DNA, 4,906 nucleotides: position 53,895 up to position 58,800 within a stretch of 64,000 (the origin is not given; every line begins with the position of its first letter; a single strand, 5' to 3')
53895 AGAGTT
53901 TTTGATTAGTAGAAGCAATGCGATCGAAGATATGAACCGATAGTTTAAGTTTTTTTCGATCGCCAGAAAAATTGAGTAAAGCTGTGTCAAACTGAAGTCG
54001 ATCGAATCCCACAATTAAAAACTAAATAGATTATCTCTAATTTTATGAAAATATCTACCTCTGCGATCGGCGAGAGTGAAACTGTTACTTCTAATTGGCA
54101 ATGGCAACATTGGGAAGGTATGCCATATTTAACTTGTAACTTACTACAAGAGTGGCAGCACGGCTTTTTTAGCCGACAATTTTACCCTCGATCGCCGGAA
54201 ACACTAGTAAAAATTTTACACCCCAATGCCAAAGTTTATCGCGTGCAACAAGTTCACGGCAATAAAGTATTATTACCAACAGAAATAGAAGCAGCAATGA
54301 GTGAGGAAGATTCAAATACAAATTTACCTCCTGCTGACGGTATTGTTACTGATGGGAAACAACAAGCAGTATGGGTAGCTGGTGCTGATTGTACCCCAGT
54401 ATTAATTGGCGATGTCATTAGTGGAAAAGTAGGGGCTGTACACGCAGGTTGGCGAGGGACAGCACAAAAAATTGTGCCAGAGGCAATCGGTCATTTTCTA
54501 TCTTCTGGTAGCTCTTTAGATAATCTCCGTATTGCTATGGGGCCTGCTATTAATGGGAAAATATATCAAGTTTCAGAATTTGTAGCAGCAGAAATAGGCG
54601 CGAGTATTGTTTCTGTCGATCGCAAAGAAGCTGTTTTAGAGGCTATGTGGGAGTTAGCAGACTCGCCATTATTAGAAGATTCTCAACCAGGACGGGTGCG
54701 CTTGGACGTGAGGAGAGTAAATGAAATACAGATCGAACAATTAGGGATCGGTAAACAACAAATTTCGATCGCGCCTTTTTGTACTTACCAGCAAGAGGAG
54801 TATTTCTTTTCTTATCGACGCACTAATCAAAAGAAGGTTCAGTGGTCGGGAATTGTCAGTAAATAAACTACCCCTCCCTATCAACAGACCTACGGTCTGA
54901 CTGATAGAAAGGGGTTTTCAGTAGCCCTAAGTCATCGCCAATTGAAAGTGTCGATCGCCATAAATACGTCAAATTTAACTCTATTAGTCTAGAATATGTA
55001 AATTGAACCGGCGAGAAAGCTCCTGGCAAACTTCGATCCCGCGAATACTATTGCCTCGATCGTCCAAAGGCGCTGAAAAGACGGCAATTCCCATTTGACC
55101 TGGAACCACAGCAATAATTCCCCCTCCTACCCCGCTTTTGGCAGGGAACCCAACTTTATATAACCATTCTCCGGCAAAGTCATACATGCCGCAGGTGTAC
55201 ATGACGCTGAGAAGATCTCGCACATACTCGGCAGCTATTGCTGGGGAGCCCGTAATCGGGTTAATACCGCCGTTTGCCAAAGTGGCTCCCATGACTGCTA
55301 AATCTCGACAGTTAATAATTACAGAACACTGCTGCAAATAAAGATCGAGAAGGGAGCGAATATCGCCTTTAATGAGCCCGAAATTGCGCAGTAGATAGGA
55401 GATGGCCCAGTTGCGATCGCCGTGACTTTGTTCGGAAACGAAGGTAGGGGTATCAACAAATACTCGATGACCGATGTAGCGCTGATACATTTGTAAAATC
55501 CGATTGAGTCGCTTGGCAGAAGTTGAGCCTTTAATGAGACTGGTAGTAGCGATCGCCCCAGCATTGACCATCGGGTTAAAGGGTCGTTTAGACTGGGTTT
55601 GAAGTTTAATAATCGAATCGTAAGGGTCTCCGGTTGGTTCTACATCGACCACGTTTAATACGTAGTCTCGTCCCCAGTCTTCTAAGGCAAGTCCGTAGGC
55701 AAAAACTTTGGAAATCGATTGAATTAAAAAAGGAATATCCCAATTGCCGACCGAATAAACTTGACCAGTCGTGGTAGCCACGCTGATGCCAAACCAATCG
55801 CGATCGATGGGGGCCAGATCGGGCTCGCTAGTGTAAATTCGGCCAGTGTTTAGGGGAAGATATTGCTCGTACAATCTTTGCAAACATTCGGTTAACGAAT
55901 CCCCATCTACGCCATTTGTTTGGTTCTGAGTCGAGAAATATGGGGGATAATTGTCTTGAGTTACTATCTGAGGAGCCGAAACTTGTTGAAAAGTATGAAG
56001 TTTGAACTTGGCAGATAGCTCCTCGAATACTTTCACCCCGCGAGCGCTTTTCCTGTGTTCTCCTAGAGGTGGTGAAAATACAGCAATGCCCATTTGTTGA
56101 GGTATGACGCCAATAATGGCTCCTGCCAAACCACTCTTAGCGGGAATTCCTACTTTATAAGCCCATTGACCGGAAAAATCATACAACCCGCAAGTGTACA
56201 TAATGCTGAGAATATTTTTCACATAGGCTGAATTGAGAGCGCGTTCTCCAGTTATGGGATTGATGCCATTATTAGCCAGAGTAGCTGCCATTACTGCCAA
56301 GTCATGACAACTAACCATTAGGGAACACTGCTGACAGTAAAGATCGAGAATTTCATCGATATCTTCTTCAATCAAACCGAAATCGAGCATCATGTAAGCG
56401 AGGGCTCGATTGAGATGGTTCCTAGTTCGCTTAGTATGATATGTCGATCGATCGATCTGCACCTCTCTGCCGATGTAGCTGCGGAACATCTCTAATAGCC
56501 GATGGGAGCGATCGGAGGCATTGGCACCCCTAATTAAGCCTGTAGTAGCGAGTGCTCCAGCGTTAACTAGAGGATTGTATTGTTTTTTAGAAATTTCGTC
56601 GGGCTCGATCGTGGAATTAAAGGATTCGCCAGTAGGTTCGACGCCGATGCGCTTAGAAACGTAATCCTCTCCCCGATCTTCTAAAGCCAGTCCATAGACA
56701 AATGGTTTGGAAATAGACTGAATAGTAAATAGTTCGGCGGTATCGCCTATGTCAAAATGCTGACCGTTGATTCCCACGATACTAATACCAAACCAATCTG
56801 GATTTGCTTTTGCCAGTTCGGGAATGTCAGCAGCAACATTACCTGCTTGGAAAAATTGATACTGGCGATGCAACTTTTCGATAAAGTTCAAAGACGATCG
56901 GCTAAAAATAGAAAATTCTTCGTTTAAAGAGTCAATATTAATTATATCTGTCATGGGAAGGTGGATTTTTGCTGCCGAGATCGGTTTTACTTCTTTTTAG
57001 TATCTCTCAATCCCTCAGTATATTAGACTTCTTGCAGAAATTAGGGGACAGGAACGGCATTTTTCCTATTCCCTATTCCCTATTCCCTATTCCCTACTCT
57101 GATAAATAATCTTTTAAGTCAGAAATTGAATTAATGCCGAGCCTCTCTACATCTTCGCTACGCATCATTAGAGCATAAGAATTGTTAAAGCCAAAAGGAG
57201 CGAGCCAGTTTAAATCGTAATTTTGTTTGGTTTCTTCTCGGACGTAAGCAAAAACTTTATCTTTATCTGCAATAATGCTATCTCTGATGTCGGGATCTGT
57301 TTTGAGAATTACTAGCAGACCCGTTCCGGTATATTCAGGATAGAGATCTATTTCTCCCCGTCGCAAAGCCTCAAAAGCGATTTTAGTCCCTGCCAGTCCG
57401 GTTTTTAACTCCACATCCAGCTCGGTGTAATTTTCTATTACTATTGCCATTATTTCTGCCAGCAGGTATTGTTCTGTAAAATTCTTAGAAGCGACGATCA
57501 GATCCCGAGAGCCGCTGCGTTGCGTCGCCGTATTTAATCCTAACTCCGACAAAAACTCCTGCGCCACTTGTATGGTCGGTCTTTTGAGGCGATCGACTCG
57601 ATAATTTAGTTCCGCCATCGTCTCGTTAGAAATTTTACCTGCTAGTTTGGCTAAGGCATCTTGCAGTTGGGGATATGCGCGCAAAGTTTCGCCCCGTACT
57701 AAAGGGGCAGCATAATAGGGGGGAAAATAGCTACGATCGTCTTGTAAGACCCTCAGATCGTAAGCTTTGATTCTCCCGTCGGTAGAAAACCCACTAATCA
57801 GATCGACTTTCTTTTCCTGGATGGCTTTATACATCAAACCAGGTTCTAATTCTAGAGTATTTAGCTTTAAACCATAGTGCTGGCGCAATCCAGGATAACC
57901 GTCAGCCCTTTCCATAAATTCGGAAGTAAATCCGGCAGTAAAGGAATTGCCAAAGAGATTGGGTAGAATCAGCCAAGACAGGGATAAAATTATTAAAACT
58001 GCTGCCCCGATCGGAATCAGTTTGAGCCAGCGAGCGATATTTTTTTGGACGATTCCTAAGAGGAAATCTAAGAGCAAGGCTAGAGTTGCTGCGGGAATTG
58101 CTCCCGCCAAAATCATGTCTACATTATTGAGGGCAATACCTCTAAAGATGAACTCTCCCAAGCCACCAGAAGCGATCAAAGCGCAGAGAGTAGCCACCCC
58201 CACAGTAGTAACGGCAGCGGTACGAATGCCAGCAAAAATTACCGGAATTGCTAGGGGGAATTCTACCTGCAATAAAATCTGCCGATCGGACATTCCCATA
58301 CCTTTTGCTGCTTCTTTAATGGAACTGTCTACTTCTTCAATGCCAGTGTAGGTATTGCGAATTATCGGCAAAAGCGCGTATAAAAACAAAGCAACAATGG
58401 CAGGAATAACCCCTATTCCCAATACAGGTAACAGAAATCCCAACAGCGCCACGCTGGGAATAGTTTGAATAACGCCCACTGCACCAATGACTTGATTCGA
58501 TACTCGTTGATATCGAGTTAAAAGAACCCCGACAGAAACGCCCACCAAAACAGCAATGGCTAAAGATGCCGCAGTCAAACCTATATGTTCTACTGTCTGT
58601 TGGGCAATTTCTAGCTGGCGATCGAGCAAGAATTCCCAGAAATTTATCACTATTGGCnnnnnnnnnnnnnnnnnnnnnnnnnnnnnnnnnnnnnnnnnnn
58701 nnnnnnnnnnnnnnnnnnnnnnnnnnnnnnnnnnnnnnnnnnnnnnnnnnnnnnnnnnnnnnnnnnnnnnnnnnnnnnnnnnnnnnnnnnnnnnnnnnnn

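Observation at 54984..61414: AsnB-type amidotransferase, long methyltransferase and betaine-type permease-SBP fusion, followed by a double glutaminase: candidate uncharacterised compatible-solute module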

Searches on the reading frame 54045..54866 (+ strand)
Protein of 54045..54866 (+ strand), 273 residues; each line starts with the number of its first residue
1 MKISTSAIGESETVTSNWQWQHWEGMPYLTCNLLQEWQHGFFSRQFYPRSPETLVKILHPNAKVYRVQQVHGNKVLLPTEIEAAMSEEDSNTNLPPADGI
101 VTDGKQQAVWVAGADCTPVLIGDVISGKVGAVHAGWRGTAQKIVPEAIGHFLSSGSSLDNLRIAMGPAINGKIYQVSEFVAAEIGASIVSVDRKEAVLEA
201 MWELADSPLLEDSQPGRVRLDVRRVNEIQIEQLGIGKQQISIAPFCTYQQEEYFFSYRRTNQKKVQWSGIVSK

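Call 62: search_protein_families(library=pfam, proteins=[window:54045-54866:+], max_evalue=0.00001)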
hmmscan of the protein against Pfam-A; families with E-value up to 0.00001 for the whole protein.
window:54045-54866:+ (273 aa): 1 family
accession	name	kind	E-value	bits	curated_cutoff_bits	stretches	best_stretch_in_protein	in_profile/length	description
PF02578.20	Cu-oxidase_4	-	3.7e-45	154.6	22.9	1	60-263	42-229/238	Multi-copper polyphenol oxidoreductase laccase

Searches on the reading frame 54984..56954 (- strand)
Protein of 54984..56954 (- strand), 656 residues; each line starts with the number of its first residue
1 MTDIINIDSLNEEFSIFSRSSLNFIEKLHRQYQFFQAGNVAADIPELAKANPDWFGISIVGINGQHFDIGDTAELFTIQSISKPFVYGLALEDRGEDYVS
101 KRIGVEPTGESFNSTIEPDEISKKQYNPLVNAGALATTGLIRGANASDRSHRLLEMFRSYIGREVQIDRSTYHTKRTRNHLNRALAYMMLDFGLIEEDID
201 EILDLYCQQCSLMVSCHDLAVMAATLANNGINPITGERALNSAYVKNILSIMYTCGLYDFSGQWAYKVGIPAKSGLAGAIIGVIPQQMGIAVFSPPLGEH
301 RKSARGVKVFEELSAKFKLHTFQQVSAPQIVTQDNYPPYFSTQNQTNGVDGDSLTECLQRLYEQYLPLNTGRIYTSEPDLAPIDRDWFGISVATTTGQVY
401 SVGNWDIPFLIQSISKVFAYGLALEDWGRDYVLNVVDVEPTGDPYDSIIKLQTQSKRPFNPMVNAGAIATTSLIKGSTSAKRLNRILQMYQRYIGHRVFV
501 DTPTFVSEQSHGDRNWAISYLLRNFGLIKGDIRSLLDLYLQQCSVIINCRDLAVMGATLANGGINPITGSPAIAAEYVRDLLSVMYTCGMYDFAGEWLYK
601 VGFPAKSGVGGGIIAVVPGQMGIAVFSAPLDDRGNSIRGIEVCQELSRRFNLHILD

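Call 3: search_protein_families(library=pfam, proteins=[window:54984-56954:-], max_evalue=0.01)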
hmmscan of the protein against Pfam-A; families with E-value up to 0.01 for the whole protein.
window:54984-56954:- (656 aa): 1 family
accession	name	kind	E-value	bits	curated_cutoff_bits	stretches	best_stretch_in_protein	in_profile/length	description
PF04960.20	Glutaminase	-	3.8e-228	755.2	27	2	375-654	5-285/286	Glutaminase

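Call 4: search_protein_families(library=ncbifam, proteins=[window:54984-56954:-], max_evalue=0.01)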
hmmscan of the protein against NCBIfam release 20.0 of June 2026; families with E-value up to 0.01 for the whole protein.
window:54984-56954:- (656 aa): 6 families
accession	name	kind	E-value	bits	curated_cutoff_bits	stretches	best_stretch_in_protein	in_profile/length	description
NF002134.0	PRK00971.1-4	equivalog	1.1e-204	680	557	2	32-336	16-321/429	glutaminase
TIGR03814.1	Gln_ase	equivalog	6.6e-200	662.4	255.4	2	362-654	5-299/300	glutaminase A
NF009020.0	PRK12356.1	equivalog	6e-197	652.8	395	2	351-654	7-310/319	glutaminase A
NF002133.0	PRK00971.1-2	equivalog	4.4e-160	531.9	368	2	368-654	19-304/305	glutaminase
NF009021.0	PRK12357.1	equivalog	6.4e-142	472.5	470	2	356-654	15-325/326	glutaminase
NF002132.0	PRK00971.1-1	equivalog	2.3e-138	460.5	381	2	358-652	10-305/308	glutaminase B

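Call 72: find_homologous_proteins(query=window:54984-56954:-, max_evalue=1e-30)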
Query window:54984-56954:- (656 aa): 7969 proteins with E <= 1e-30 among 8000 candidates; the best 120 are listed.
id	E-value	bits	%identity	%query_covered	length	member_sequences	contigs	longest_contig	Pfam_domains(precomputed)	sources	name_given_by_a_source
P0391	0.0e+0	1506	100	100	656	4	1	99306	PF04960.21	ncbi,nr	ncbi:MAG: glutaminase A [Prochloraceae cyanobacterium]|nr:glutaminase A [Prochloraceae cyanobacteriu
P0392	0.0e+0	1289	85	100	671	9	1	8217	PF04960.21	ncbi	-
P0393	0.0e+0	1284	85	100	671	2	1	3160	PF04960.21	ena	-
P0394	0.0e+0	1278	86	100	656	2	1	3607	PF04960.21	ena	-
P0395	0.0e+0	1277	85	100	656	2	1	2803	PF04960.21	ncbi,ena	-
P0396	0.0e+0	1271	85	100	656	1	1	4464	PF04960.21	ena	-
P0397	0.0e+0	1270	84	100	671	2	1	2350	PF04960.21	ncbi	-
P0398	0.0e+0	1252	82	100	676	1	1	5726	PF04960.21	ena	-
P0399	0.0e+0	1224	82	100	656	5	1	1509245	PF04960.21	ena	-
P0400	0.0e+0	1220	81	100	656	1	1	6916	PF04960.21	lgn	-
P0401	0.0e+0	1211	80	99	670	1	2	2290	PF04960.21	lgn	-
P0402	0.0e+0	1139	84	90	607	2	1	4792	PF04960.21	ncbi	ncbi:MAG: glutaminase A, partial [Prochloraceae cyanobacterium]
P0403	0.0e+0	1126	75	100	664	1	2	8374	PF04960.21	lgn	-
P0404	0.0e+0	1125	75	100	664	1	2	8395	PF04960.21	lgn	-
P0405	0.0e+0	1039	71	97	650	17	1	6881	PF04960.21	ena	-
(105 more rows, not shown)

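Call 78: find_encoding_contigs(protein=P0399, flank=10000, max_places=2)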
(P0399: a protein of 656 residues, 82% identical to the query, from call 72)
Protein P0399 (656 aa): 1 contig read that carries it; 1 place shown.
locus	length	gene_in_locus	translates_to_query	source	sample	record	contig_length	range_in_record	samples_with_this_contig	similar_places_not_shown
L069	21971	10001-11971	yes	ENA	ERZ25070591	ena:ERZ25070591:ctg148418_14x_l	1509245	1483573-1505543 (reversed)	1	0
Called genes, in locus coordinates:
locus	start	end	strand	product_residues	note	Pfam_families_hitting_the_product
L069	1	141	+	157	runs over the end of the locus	PF09055:Sod_Ni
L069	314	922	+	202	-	PF00163:Ribosomal_S4, PF01479:S4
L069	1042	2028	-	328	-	PF04055:Radical_SAM, PF06463:Mob_synth_C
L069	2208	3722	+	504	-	PF00004:AAA, PF17862:AAA_lid_3 (weak)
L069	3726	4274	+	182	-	PF08239:SH3_3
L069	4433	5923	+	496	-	PF13522:GATase_6, PF13537:GATase_7, PF02540:NAD_synthase (weak), PF00733:Asn_synthase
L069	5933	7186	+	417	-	PF13847:Methyltransf_31 (weak), PF13649:Methyltransf_25 (weak)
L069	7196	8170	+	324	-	PF00005:ABC_tran, PF13304:AAA_21 (faint)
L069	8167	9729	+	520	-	PF00528:BPD_transp_1, PF04069:OpuAC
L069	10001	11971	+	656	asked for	PF04960:Glutaminase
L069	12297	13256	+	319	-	PF00890:FAD_binding_2 (weak), PF01266:DAO (weak), PF01946:Thi4 (weak), PF03486:HI0933_like (weak), PF07992:Pyr_redox_2, PF12831:FAD_oxidored (weak), PF13450:NAD_binding_8 (weak), PF13738:Pyr_redox_3, +2 more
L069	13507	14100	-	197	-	PF01569:PAP2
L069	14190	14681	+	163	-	PF13384:HTH_23, PF13551:HTH_29, PF13518:HTH_28 (weak), PF13565:HTH_32, PF13592:HTH_33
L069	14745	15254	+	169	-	PF13358:DDE_3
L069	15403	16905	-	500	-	PF00916:Sulfate_transp, PF00860:Xan_ur_permease, PF00916:Sulfate_transp, PF16983:MFS_MOT1 (weak), PF01740:STAS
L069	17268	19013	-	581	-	PF00072:Response_reg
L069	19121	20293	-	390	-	PF01425:Amidase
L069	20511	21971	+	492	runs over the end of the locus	-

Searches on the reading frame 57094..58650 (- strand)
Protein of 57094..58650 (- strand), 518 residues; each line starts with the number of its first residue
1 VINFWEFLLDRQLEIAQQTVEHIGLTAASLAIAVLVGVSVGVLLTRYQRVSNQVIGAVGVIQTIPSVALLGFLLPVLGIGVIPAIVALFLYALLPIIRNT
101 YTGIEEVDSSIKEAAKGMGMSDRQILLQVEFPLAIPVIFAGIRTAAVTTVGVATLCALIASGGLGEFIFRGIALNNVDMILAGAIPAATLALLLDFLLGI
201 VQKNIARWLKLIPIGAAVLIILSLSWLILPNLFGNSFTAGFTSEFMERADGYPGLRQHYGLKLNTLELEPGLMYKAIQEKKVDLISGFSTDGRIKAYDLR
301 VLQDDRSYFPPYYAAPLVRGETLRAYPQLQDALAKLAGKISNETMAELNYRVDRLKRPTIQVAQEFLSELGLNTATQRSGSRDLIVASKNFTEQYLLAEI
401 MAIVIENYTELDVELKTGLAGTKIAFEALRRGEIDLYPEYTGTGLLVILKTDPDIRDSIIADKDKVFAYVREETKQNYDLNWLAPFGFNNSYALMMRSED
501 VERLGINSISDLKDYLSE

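Call 3: search_protein_families(library=pfam, proteins=[window:57094-58650:-], max_evalue=0.01)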
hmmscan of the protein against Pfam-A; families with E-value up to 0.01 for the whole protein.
window:57094-58650:- (518 aa): 2 families
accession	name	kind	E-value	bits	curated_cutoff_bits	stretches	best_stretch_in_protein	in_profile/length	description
PF04069.17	OpuAC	-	4.6e-58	197.3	21.2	2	236-369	114-257/257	Substrate binding domain of ABC-type glycine betaine transport system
PF00528.27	BPD_transp_1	-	3.6e-24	86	26.4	1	35-209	3-182/184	Binding-protein-dependent transport system inner membrane component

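Call 4: search_protein_families(library=ncbifam, proteins=[window:57094-58650:-], max_evalue=0.01)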
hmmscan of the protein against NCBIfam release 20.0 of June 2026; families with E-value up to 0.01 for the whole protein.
window:57094-58650:- (518 aa): 21 families
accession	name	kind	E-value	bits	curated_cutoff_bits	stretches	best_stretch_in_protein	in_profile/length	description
NF049931.1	GlyBetbindOsmF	equivalog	4.7e-35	121.1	400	2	382-517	3-133/283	glycine betaine ABC transporter substrate-binding protein OsmF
NF008196.0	PRK10952.1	equivalog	2.2e-26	92.5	439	1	22-213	149-345/356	glycine betaine/L-proline ABC transporter permease ProW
TIGR03416.1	ABC_choXWV_perm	equivalog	3.2e-25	89.1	363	1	13-196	82-265/267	choline ABC transporter permease subunit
NF040733.1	ABC_perm_U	equivalog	7.1e-18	65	295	1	30-208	69-248/251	ABC transporter permease subunit SaoP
TIGR01183.1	ntrB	equivalog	1.5e-15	57.4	209.05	1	17-199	17-200/202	nitrate ABC transporter permease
NF007545.0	PRK10160.1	equivalog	2.2e-11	43.7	342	1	28-208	89-270/275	taurine ABC transporter permease TauC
NF008470.0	PRK11365.1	equivalog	2.6e-09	36.9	347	1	22-208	61-252/263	aliphatic sulfonate ABC transporter permease SsuC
NF007047.0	PRK09500.1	equivalog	1e-07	31.8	326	1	12-142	53-189/257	spermidine/putrescine ABC transporter permease PotC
TIGR00974.1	3a0107s02c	equivalog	1.9e-07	30.5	193.45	1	15-142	52-190/272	phosphate ABC transporter permease PstA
NF008049.0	PRK10782.1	subfamily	3.4e-06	26.9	212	1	20-170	14-178/217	methionine ABC transporter permease MetI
TIGR01097.1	PhnE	equivalog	6.9e-06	25.7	216.7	1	14-204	56-250/252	phosphonate ABC transporter, permease protein PhnE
NF007044.0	PRK09497.1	equivalog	9.3e-06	25.3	348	1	84-198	152-268/285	spermidine/putrescine ABC transporter permease PotB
TIGR01581.1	Mo_ABC_porter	hypoth_equivalog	1.3e-05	24.8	210.3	1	58-151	76-173/225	ABC transporter permease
NF006939.0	PRK09421.1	equivalog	0.00042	19.8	262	1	84-147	96-159/230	molybdate ABC transporter permease subunit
NF040839.1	tungstate_WtpB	equivalog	0.00047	19.9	340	1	26-143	53-187/251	tungstate ABC transporter permease WtpB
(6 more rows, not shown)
